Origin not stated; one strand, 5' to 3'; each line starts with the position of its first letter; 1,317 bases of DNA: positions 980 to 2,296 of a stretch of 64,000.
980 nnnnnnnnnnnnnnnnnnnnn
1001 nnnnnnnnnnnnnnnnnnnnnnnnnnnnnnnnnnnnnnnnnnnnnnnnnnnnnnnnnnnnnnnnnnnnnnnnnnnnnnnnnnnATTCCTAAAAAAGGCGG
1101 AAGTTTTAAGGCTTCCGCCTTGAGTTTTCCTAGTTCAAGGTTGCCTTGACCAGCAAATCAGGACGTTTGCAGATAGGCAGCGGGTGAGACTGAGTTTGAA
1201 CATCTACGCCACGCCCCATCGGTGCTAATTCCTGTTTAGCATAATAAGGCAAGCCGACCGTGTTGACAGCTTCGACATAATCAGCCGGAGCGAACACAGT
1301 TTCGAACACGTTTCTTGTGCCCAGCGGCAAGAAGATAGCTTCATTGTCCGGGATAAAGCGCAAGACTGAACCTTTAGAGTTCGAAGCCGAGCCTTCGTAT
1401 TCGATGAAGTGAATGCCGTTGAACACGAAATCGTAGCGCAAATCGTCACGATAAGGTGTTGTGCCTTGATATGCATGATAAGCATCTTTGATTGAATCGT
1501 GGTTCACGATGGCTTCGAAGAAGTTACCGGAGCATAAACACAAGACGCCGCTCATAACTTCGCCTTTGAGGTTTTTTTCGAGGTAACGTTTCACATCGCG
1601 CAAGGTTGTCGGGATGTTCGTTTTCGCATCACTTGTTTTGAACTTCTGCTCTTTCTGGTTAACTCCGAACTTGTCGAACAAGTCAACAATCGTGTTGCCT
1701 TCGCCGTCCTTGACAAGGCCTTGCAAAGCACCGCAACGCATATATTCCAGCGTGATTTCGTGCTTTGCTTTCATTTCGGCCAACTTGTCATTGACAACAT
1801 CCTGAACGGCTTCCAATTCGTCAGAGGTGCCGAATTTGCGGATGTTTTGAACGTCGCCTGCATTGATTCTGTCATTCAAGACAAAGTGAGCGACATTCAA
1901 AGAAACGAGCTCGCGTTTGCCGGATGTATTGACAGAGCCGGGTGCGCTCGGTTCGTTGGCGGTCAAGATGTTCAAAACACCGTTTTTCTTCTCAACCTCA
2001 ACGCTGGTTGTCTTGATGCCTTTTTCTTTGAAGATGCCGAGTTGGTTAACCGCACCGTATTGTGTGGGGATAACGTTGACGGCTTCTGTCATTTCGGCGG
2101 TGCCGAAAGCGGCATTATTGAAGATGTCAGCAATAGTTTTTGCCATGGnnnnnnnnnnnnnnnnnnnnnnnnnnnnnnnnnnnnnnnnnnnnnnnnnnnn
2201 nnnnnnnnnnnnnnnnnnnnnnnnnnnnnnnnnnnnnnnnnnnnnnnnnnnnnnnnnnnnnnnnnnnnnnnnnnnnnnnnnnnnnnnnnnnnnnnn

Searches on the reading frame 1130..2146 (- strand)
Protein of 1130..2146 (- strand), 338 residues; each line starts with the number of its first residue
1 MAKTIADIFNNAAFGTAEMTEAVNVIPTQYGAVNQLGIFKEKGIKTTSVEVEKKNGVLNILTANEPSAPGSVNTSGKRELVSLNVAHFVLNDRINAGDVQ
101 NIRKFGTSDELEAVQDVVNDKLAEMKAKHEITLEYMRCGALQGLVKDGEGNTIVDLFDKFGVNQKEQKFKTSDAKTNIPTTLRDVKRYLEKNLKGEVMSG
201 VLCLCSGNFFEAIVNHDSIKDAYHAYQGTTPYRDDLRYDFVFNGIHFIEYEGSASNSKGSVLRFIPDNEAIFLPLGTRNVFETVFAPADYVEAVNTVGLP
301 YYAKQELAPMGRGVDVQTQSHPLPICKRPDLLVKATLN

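Call 15: search_protein_families(library=pfam, proteins=[window:1130-2146:-], max_evalue=0.001)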
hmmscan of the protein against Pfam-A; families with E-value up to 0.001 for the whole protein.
window:1130-2146:- (338 aa): 1 family
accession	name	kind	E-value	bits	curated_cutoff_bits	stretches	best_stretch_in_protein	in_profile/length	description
PF03864.22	Phage_cap_E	-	3.2e-97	325.9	22.9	1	16-336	2-328/329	Phage major capsid protein E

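Call 26: find_encoding_contigs(protein=window:1130-2146:-, flank=10000, max_places=3)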
Protein window:1130-2146:- (338 aa): 9 contigs read that carry it; 3 places shown.
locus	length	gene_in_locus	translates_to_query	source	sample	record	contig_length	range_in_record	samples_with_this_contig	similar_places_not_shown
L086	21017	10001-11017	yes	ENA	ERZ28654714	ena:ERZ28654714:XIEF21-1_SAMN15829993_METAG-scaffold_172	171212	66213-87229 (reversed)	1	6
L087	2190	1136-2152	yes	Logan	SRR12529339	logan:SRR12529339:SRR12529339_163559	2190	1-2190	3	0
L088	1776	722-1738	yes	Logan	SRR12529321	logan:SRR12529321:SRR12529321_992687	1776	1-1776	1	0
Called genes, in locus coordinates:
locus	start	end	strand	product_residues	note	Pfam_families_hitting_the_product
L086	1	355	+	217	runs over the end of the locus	-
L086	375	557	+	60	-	-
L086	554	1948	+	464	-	PF03602:Cons_hypoth95 (faint), PF01555:N6_N4_Mtase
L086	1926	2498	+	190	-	-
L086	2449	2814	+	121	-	-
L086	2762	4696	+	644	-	PF05876:GpA_ATPase, PF20454:GpA_nuclease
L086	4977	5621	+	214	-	-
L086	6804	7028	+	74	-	-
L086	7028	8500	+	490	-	PF05136:Phage_portal_2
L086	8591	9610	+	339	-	PF04586:Peptidase_S78 (weak)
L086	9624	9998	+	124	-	PF02924:HDPD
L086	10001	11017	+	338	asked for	PF03864:Phage_cap_E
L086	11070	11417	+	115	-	PF05354:Phage_attach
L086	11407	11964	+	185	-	PF06141:Phage_tail_U (weak)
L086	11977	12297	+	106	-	PF10948:DUF2635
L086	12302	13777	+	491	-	PF17481:Phage_sheath_domII, PF04984:Phage_sheath_1, PF17482:Phage_sheath_1C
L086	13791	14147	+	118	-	PF10618:Tail_tube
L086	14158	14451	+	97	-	PF10109:Phage_TAC_7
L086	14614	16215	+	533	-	-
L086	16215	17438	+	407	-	PF07157:DNA_circ_N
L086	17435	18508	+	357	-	PF21683:GpP-like_1st, PF05954:Phage_GPD, PF22255:Gp44-like_2nd, PF21929:GpP_4th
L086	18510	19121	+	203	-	PF06890:Phage_Mu_Gp45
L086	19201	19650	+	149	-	PF07409:GP46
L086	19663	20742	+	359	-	PF04865:Baseplate_J, PF26078:Baseplate_J_M, PF26079:Baseplate_J_C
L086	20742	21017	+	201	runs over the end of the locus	PF10076:Phage_Mu_Gp48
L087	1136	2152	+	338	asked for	PF03864:Phage_cap_E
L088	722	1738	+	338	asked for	PF03864:Phage_cap_E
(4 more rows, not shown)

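Call 68: find_homologous_proteins(query=L086:19663-20742:+, max_evalue=1e-100)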
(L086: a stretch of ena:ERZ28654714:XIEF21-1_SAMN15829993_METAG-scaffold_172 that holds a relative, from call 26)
Query L086:19663-20742:+ (359 aa): 27 proteins with E <= 1e-100 among 8000 candidates.
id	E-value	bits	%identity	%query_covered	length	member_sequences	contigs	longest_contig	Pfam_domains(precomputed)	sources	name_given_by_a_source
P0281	5.6e-234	793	100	100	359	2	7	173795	PF26078.1,PF26079.1,PF04865.20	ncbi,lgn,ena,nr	ncbi:MAG: baseplate J/gp47 family protein [Alphaproteobacteria bacterium]|nr:baseplate J/gp47 family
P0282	6.7e-211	718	89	100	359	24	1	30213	PF26078.1,PF26079.1,PF04865.20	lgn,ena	-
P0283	1.1e-164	566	71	99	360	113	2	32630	PF26078.1,PF26079.1,PF04865.20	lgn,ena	-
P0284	6.9e-164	563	68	99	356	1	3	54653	PF26078.1,PF26079.1,PF04865.20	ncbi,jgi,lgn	jgi:uncharacterized phage protein gp47/JayE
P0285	1.5e-162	559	70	99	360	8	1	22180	PF26078.1,PF26079.1,PF04865.20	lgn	-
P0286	1.0e-157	543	68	99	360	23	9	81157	PF26078.1,PF26079.1,PF04865.20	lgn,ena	-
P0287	1.9e-157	542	67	100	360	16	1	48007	PF26078.1,PF26079.1,PF04865.20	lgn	-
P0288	2.8e-155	535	67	99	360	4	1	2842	PF26078.1,PF26079.1,PF04865.20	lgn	-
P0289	1.3e-152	526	65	99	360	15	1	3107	PF26078.1,PF26079.1,PF04865.20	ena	-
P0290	3.5e-152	525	65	99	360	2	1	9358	PF26078.1,PF26079.1,PF04865.20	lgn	-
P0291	1.0e-150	520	64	99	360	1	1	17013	PF26078.1,PF26079.1,PF04865.20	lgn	-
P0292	4.1e-150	518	64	99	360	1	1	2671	PF26078.1,PF26079.1,PF04865.20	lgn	-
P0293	4.0e-147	508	63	99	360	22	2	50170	PF26078.1,PF26079.1,PF04865.20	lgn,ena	-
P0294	2.5e-145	502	62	99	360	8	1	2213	PF26078.1,PF26079.1,PF04865.20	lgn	-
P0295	1.3e-144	500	64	99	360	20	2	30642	PF26078.1,PF26079.1,PF04865.20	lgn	-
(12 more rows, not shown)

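Call 69: find_encoding_contigs(protein=P0281, flank=10000, max_places=2)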
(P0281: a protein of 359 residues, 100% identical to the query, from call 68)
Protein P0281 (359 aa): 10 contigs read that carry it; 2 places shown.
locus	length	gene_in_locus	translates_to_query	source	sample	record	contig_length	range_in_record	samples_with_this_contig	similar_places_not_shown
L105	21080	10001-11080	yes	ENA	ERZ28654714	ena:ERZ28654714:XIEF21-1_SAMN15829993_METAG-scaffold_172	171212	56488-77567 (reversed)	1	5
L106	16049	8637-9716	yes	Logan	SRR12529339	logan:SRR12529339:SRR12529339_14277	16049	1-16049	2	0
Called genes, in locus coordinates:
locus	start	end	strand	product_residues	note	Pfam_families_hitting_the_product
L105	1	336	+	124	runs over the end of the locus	PF02924:HDPD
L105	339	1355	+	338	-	PF03864:Phage_cap_E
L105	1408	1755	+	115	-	PF05354:Phage_attach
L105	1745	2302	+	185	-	PF06141:Phage_tail_U (weak)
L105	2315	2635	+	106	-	PF10948:DUF2635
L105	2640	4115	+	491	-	PF17481:Phage_sheath_domII, PF04984:Phage_sheath_1, PF17482:Phage_sheath_1C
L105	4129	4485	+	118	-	PF10618:Tail_tube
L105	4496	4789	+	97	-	PF10109:Phage_TAC_7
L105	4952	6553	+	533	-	-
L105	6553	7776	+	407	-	PF07157:DNA_circ_N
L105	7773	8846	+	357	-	PF21683:GpP-like_1st, PF05954:Phage_GPD, PF22255:Gp44-like_2nd, PF21929:GpP_4th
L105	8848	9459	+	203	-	PF06890:Phage_Mu_Gp45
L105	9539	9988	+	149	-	PF07409:GP46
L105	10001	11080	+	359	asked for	PF04865:Baseplate_J, PF26078:Baseplate_J_M, PF26079:Baseplate_J_C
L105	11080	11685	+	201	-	PF10076:Phage_Mu_Gp48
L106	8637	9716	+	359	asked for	PF04865:Baseplate_J, PF26078:Baseplate_J_M, PF26079:Baseplate_J_C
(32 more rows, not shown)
